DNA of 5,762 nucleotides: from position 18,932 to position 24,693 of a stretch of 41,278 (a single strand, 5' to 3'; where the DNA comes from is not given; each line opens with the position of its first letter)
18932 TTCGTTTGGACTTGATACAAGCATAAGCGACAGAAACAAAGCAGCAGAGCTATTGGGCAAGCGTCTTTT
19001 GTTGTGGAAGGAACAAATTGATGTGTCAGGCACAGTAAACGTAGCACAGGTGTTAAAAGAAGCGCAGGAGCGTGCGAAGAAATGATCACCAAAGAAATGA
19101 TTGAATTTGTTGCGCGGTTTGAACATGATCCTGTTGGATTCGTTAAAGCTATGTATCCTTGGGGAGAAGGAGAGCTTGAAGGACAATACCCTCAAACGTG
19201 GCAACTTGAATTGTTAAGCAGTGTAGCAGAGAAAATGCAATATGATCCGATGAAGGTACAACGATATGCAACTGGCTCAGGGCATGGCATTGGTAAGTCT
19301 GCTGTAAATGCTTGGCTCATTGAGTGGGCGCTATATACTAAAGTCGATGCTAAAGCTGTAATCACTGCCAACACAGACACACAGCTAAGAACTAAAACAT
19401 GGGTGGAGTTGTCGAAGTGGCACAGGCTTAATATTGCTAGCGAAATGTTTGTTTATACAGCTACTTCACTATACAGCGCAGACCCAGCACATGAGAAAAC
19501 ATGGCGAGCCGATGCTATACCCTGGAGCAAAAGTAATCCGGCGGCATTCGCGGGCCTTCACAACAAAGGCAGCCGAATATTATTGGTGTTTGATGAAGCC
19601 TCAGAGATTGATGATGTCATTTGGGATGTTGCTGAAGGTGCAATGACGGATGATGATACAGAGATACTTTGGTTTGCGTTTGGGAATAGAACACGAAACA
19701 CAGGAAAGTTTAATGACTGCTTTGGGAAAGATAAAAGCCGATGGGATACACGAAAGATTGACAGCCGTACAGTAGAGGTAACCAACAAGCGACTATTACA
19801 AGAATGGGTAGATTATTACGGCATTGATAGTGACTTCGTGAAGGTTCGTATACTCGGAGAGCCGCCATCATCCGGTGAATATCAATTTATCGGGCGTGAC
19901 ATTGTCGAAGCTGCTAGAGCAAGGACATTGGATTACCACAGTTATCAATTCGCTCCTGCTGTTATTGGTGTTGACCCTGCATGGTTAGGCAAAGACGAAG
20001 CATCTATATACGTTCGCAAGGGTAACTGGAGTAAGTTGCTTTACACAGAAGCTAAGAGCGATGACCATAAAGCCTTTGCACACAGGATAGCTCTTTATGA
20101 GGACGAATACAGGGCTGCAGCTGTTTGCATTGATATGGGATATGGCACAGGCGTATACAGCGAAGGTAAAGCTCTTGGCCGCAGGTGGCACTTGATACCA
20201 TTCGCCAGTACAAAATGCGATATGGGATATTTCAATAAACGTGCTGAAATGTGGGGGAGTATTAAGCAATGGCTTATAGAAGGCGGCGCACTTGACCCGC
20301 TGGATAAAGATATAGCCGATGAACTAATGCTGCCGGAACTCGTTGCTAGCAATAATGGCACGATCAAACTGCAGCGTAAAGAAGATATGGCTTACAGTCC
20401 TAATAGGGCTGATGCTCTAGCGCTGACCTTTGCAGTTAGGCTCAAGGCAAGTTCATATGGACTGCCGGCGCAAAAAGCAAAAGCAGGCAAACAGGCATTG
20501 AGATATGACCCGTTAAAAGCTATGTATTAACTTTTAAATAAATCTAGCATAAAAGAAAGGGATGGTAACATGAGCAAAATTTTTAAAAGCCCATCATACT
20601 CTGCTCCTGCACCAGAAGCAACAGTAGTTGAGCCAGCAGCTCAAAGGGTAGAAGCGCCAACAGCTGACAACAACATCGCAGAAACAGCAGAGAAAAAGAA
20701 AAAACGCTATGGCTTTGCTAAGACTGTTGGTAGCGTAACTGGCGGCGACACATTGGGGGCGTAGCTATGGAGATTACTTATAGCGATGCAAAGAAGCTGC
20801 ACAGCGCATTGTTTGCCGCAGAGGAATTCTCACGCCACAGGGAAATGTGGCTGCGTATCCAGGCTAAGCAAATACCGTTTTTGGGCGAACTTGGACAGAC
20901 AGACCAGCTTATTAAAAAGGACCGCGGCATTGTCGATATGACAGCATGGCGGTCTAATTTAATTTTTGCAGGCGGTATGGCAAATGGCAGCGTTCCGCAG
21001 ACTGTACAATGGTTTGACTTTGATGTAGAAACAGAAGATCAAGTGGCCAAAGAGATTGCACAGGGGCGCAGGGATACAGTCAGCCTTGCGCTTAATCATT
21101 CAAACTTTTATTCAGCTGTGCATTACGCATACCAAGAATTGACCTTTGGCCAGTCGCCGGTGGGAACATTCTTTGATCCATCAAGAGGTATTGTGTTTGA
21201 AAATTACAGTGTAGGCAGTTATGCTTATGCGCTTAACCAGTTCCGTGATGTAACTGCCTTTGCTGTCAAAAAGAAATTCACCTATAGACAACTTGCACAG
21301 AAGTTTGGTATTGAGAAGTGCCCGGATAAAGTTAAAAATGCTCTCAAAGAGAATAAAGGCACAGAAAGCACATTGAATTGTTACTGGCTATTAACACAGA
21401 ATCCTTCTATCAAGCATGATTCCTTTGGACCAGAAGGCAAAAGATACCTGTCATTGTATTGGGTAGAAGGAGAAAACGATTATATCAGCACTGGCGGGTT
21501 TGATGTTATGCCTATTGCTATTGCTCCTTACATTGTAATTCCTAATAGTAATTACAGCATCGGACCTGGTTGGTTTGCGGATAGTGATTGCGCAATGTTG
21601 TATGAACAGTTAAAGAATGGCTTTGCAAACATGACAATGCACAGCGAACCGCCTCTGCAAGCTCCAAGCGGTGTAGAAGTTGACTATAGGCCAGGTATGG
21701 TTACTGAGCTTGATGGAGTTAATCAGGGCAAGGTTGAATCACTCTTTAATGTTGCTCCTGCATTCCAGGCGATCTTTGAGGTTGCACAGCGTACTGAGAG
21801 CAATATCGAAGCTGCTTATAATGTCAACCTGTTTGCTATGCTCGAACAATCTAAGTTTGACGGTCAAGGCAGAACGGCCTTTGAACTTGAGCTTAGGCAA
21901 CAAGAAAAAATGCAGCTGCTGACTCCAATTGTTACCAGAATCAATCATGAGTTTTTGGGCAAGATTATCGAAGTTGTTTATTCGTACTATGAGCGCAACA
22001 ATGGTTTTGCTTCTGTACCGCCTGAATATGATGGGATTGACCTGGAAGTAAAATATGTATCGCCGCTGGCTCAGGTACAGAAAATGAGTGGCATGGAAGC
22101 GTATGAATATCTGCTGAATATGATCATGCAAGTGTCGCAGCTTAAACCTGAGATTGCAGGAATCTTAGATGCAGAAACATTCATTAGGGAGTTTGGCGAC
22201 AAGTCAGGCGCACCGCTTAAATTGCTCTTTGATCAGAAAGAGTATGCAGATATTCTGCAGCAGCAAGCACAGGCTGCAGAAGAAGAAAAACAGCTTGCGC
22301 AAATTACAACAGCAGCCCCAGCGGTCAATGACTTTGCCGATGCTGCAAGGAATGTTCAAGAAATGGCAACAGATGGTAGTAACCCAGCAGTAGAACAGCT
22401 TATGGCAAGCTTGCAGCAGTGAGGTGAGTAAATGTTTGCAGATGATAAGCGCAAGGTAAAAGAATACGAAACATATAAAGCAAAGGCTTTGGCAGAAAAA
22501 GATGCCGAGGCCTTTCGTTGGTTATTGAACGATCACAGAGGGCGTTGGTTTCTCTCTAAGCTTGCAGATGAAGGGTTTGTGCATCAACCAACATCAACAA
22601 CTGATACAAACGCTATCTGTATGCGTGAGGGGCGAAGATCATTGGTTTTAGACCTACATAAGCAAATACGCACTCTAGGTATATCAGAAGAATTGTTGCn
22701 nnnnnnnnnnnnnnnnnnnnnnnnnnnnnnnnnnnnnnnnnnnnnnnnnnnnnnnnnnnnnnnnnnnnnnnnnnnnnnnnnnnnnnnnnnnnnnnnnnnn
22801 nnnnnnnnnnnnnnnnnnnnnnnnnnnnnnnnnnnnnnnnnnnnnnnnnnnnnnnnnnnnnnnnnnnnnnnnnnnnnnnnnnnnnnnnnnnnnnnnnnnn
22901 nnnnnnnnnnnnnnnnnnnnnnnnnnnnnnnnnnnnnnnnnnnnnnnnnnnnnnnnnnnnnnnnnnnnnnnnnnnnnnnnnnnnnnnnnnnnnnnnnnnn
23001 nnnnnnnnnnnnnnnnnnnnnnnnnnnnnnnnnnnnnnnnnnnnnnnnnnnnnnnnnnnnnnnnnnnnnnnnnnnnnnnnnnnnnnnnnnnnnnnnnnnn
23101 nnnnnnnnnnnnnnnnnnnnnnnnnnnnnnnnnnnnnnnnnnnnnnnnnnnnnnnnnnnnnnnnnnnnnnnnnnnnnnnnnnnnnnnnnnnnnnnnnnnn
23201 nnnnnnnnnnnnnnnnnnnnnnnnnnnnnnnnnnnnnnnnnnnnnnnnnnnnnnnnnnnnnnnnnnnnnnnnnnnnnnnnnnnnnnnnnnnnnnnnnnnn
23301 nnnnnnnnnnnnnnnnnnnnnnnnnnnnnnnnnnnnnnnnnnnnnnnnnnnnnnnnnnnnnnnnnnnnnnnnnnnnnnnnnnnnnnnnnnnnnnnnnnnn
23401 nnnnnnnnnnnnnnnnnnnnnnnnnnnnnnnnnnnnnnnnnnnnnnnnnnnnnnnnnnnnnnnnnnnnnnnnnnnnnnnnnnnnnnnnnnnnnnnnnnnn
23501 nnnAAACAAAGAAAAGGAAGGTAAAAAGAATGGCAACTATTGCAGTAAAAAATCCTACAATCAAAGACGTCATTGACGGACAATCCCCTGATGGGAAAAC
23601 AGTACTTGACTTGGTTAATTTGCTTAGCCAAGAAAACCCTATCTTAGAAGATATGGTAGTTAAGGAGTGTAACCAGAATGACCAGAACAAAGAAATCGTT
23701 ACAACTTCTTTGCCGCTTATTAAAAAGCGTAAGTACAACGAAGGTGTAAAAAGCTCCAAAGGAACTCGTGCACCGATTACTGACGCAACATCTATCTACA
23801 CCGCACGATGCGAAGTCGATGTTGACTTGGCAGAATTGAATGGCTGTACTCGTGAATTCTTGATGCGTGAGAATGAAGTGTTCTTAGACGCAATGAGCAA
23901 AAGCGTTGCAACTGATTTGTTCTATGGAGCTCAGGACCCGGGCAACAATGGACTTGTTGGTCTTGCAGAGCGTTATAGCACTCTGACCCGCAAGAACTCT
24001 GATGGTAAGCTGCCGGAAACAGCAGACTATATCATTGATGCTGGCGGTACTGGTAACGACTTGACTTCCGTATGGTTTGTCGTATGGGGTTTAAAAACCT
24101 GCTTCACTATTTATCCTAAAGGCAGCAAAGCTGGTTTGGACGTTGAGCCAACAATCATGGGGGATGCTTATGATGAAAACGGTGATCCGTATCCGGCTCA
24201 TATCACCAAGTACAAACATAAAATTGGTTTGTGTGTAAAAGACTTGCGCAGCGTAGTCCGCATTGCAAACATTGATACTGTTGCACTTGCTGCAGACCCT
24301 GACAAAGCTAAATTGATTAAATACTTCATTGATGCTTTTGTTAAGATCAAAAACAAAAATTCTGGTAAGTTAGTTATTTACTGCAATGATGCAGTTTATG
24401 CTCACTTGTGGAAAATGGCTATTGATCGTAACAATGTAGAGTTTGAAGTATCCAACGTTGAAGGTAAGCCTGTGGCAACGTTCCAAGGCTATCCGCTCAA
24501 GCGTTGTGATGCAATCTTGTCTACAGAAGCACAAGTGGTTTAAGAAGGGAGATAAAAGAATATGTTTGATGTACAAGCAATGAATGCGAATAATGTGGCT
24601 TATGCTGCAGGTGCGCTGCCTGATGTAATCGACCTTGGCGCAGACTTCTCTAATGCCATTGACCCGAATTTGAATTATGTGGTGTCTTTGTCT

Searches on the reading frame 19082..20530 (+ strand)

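Call 7: search_protein_families(library=phrogs, proteins=[window:19082-20530:+], max_evalue=0.001)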
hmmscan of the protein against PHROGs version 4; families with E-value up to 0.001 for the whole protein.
window:19082-20530:+ (482 aa): 3 families
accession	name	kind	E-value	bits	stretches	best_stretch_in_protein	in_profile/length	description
phrog_5902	-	unknown function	1.2e-59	203.4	1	24-281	19-275/359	-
phrog_2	-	head and packaging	1.1e-35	124.6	1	37-459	266-599/807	terminase large subunit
phrog_20197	-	unknown function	0.0008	20.3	0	33-131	30-126/158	-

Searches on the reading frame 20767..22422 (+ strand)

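Call 7: search_protein_families(library=phrogs, proteins=[window:20767-22422:+], max_evalue=0.001)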
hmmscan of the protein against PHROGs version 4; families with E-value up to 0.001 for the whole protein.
window:20767-22422:+ (551 aa): 4 families
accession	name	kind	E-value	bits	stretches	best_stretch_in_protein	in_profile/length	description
phrog_332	-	connector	1.2e-89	302.2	1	24-533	28-548/560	head-tail adaptor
phrog_21643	-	unknown function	1.6e-31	110.4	1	306-544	35-263/268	-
phrog_21528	-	unknown function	8.5e-28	98.4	1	20-199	16-205/224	-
phrog_449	-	connector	2.4e-08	33.9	1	328-521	327-509/520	head-tail adaptor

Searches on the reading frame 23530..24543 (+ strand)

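Call 7: search_protein_families(library=phrogs, proteins=[window:23530-24543:+], max_evalue=0.001)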
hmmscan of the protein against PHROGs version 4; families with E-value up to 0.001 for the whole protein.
window:23530-24543:+ (337 aa): 1 family
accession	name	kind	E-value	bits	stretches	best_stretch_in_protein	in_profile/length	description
phrog_212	-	head and packaging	2e-52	179.5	1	8-255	5-300/301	major head protein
